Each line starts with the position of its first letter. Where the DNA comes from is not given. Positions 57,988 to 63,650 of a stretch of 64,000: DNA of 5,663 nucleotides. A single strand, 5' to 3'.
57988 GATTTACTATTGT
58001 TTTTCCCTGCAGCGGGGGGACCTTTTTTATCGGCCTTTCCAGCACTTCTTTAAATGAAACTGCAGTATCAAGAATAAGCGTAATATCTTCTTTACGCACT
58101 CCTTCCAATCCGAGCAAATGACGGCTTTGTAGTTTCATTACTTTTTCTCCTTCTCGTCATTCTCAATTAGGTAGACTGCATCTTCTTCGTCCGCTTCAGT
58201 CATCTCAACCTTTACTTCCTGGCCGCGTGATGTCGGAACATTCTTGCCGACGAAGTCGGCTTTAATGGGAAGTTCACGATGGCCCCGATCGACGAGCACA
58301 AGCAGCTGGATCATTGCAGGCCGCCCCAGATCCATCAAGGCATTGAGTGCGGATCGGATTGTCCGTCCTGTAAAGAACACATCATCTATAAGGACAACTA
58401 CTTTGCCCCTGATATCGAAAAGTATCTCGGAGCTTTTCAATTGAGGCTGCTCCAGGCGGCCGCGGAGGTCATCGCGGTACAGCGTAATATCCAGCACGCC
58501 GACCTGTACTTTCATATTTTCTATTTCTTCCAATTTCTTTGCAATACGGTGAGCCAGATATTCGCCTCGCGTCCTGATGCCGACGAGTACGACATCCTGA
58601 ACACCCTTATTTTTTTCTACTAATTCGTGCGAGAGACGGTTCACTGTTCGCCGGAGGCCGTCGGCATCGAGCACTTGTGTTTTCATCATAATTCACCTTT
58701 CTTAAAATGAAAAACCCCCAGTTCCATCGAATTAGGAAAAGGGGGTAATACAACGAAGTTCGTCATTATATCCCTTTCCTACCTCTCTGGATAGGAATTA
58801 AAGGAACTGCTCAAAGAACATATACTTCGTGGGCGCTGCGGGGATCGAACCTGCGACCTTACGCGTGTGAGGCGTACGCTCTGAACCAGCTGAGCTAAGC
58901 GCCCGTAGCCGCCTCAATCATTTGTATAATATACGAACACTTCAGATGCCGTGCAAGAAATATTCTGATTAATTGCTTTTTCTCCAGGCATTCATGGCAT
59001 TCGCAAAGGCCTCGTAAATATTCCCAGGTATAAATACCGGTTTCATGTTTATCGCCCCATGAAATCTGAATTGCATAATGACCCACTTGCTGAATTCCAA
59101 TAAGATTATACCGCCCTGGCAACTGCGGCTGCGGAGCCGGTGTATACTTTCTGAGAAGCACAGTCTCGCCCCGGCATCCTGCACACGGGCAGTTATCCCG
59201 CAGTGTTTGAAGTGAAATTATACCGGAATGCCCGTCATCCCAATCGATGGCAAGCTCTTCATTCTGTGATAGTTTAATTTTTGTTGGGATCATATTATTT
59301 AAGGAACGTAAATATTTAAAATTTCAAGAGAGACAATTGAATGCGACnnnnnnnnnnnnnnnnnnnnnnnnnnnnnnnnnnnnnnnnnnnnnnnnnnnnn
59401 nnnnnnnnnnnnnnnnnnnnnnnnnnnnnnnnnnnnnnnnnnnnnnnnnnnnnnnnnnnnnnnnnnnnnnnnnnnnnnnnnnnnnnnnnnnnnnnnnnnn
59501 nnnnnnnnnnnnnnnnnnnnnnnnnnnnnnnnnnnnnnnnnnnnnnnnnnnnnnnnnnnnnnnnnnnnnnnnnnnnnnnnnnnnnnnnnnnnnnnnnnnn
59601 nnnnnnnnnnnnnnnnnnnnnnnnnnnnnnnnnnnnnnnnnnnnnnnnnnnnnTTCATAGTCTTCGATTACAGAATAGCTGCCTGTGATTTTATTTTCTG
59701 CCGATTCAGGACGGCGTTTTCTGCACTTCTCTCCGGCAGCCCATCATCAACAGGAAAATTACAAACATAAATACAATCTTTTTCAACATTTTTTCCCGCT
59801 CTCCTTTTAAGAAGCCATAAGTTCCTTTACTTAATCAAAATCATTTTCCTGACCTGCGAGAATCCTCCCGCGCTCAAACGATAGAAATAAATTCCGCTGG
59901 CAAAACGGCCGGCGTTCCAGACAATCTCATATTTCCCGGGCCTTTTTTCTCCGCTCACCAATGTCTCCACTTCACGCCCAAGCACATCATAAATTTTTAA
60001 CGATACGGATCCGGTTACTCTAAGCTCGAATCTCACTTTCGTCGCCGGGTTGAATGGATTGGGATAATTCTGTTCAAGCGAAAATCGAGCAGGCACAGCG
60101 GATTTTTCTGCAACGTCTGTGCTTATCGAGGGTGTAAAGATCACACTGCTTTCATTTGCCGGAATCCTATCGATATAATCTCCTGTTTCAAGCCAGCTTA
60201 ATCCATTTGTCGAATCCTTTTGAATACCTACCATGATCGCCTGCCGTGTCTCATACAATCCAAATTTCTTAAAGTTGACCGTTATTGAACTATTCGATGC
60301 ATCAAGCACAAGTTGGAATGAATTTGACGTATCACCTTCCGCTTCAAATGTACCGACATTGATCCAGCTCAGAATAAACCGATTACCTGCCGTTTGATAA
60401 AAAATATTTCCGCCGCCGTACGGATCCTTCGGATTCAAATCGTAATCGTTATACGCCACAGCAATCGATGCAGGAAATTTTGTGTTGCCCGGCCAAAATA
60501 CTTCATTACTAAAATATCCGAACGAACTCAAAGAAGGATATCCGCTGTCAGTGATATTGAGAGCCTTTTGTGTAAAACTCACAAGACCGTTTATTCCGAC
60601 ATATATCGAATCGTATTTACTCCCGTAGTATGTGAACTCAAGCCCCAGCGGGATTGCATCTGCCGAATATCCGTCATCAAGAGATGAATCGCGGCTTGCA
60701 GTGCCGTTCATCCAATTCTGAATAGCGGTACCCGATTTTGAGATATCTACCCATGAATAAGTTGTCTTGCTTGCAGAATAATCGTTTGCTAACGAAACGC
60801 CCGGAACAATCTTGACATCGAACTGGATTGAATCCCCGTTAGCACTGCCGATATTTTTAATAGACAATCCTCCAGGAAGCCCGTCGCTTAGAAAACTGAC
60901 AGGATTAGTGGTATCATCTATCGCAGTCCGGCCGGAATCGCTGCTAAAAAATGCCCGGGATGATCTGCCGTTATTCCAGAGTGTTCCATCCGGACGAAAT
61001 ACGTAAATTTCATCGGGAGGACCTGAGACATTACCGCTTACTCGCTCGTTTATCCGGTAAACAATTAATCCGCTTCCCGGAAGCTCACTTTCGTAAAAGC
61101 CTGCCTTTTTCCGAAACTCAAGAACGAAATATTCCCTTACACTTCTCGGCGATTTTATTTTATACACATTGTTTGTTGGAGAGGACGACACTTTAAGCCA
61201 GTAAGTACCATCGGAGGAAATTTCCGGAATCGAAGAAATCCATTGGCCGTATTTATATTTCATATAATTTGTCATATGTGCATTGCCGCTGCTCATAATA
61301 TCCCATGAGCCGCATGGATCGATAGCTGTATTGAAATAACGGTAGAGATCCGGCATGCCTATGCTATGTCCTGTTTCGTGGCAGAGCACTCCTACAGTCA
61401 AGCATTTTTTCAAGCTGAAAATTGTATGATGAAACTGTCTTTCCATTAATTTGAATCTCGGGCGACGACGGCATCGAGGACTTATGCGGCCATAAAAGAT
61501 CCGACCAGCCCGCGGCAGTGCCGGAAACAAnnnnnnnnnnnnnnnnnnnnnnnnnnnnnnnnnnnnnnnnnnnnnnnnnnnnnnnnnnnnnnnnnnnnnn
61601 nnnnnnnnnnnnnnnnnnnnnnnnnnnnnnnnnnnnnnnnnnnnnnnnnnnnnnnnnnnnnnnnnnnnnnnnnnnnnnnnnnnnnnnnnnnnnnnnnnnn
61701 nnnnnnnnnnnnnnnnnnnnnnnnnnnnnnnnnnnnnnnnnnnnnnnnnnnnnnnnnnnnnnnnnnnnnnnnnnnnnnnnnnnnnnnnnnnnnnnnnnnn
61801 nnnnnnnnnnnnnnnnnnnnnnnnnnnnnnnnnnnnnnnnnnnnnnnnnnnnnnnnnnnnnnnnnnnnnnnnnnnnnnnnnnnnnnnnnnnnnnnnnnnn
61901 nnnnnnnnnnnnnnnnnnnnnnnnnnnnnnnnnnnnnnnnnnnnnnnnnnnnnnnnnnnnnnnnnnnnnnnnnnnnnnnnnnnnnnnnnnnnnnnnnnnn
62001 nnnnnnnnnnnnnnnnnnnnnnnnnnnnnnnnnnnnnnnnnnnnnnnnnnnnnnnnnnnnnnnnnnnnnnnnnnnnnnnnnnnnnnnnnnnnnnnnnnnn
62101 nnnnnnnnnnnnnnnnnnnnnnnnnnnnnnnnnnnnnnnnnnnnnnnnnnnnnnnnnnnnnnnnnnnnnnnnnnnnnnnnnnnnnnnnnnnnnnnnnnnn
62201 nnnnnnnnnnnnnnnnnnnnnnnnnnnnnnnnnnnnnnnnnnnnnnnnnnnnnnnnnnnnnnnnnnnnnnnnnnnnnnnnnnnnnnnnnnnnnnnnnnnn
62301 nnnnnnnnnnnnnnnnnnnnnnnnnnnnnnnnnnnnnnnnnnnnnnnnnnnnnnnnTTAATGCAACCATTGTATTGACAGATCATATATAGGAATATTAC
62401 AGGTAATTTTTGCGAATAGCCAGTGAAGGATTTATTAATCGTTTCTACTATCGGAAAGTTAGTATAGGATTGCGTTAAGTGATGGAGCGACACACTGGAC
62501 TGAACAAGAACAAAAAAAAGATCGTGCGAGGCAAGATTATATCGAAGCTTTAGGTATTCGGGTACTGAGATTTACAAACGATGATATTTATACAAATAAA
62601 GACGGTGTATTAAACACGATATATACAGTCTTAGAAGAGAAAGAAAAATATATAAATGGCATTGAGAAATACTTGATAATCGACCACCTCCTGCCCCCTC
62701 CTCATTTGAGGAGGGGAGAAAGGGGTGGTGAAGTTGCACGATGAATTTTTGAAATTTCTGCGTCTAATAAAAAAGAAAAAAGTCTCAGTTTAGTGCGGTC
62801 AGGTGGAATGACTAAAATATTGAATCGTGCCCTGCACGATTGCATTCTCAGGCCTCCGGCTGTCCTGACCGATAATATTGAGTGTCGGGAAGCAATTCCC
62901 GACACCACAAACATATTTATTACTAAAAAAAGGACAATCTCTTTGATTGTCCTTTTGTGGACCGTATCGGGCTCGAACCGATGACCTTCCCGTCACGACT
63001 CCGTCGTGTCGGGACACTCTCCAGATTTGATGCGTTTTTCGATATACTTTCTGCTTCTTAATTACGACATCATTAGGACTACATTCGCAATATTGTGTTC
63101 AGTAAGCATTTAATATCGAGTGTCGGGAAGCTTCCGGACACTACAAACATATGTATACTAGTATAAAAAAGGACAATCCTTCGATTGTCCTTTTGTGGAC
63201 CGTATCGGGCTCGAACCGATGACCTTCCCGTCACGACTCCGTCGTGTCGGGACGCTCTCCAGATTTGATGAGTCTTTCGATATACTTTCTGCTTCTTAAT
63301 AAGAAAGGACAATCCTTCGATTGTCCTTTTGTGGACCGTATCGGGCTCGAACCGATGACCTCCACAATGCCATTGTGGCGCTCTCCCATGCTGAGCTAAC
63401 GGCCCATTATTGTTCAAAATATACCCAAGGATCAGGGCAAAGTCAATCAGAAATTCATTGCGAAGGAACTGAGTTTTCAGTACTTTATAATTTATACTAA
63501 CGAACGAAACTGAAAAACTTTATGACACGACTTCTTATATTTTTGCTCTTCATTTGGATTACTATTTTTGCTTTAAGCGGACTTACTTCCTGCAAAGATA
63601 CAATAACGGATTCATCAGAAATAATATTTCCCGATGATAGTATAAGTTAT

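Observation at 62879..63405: Tandem tRNA-Ala-derived tRNA-like modules, each with its own terminator and a matching hairpin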

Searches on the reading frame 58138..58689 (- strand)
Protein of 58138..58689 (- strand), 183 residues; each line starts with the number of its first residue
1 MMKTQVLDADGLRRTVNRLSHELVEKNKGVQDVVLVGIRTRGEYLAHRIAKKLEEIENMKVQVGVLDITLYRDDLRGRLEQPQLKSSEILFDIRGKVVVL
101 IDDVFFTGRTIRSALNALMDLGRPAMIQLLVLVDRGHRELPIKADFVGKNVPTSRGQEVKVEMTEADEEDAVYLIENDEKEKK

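Call 70: find_encoding_contigs(protein=window:58138-58689:-, flank=6000, max_places=8)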
Protein window:58138-58689:- (183 aa): no gene with exactly this product is on record in the collection.

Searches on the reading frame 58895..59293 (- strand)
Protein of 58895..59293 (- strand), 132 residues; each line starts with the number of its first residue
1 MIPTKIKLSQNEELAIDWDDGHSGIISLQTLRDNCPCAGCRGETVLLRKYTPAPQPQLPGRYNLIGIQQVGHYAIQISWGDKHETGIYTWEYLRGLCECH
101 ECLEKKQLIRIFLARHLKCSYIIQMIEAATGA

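Call 68: find_encoding_contigs(protein=window:58895-59293:-, flank=6000, max_places=8)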
Protein window:58895-59293:- (132 aa): no gene with exactly this product is on record in the collection.

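Call 75: search_protein_families(library=pfam, proteins=[window:58895-59293:-], max_evalue=0.001)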
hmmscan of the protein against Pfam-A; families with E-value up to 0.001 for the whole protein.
window:58895-59293:- (132 aa): 1 family
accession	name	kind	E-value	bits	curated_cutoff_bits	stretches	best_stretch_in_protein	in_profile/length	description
PF06155.17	GBBH-like_N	-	6.6e-26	91.3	22.8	1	9-94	5-85/85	Gamma-butyrobetaine hydroxylase-like, N-terminal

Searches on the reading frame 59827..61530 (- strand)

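Call 75: search_protein_families(library=pfam, proteins=[window:59827-61530:-], max_evalue=0.001)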
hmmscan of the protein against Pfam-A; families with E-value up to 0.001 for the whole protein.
window:59827-61530:- (567 aa): 4 families
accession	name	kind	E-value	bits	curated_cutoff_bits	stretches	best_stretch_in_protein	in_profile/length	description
PF18962.6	Por_Secre_tail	-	8.7e-10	39.2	27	1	489-564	2-74/75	Secretion system C-terminal sorting domain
PF05547.17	Peptidase_M6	-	1.8e-06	27.9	22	1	45-83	225-264/294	Immune inhibitor A peptidase M6, catalytic domain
PF13860.13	FlgD_ig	-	0.00027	21.3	27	0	507-553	23-74/79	FlgD Ig-like domain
PF06119.19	NIDO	-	0.00029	21.3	25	0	381-414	78-112/186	Nidogen-like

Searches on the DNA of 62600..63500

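Call 5: search_rna_families(source=window, start=62600, end=63500, threshold=evalue, max_evalue=10, show_alignments=4)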
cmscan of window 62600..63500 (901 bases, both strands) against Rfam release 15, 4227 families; matches with E-value up to 10: 11.
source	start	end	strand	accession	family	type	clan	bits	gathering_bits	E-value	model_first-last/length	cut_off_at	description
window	63332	63405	-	RF00005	tRNA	Gene; tRNA;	CL00001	57.7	29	1.1e-11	1-71/71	no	tRNA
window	62692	62716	-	RF02795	Pab91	Gene; snRNA; snoRNA; HACA-box;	-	18.9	71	1.2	1-57/57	no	Pab91 RNA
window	62671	62739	-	RF01015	mir-885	Gene; miRNA;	-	18.5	66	0.69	1-74/74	no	mir-885 microRNA precursor family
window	62648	62765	+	RF00516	ylbH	Cis-reg; leader;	-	17.3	50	0.46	1-122/122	no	ylbH leader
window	63280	63336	+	RF02551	DapZ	Cis-reg;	-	17.2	56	3.7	1-78/78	no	ABC transporter regulator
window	62676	62736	+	RF03872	MIR6426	Gene; miRNA;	-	16.5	96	3.9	1-84/84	no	MIR6426 microRNA precursor family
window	62934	63023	-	RF03536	Flavi_TBFV_xrRNA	Cis-reg;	-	15.7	46.5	2.7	1-89/89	no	Tick-borne Flavivirus exoribonuclease-resistant RNA element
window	62683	62729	-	RF03788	MIR5304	Gene; miRNA;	-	15.4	75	4.7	13-66/80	no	MIR5304 microRNA precursor family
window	62683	62729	-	RF03872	MIR6426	Gene; miRNA;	-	15.2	96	8.6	20-65/84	no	MIR6426 microRNA precursor family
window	63099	63200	+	RF02076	STnc100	Gene; sRNA;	-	12.3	47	5.5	1-206/206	no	Gammaproteobacterial sRNA STnc100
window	63173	63220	-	RF01850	beta_tmRNA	Gene;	CL00001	9.5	84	1.6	86-148/331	no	Betaproteobacteria transfer-messenger RNA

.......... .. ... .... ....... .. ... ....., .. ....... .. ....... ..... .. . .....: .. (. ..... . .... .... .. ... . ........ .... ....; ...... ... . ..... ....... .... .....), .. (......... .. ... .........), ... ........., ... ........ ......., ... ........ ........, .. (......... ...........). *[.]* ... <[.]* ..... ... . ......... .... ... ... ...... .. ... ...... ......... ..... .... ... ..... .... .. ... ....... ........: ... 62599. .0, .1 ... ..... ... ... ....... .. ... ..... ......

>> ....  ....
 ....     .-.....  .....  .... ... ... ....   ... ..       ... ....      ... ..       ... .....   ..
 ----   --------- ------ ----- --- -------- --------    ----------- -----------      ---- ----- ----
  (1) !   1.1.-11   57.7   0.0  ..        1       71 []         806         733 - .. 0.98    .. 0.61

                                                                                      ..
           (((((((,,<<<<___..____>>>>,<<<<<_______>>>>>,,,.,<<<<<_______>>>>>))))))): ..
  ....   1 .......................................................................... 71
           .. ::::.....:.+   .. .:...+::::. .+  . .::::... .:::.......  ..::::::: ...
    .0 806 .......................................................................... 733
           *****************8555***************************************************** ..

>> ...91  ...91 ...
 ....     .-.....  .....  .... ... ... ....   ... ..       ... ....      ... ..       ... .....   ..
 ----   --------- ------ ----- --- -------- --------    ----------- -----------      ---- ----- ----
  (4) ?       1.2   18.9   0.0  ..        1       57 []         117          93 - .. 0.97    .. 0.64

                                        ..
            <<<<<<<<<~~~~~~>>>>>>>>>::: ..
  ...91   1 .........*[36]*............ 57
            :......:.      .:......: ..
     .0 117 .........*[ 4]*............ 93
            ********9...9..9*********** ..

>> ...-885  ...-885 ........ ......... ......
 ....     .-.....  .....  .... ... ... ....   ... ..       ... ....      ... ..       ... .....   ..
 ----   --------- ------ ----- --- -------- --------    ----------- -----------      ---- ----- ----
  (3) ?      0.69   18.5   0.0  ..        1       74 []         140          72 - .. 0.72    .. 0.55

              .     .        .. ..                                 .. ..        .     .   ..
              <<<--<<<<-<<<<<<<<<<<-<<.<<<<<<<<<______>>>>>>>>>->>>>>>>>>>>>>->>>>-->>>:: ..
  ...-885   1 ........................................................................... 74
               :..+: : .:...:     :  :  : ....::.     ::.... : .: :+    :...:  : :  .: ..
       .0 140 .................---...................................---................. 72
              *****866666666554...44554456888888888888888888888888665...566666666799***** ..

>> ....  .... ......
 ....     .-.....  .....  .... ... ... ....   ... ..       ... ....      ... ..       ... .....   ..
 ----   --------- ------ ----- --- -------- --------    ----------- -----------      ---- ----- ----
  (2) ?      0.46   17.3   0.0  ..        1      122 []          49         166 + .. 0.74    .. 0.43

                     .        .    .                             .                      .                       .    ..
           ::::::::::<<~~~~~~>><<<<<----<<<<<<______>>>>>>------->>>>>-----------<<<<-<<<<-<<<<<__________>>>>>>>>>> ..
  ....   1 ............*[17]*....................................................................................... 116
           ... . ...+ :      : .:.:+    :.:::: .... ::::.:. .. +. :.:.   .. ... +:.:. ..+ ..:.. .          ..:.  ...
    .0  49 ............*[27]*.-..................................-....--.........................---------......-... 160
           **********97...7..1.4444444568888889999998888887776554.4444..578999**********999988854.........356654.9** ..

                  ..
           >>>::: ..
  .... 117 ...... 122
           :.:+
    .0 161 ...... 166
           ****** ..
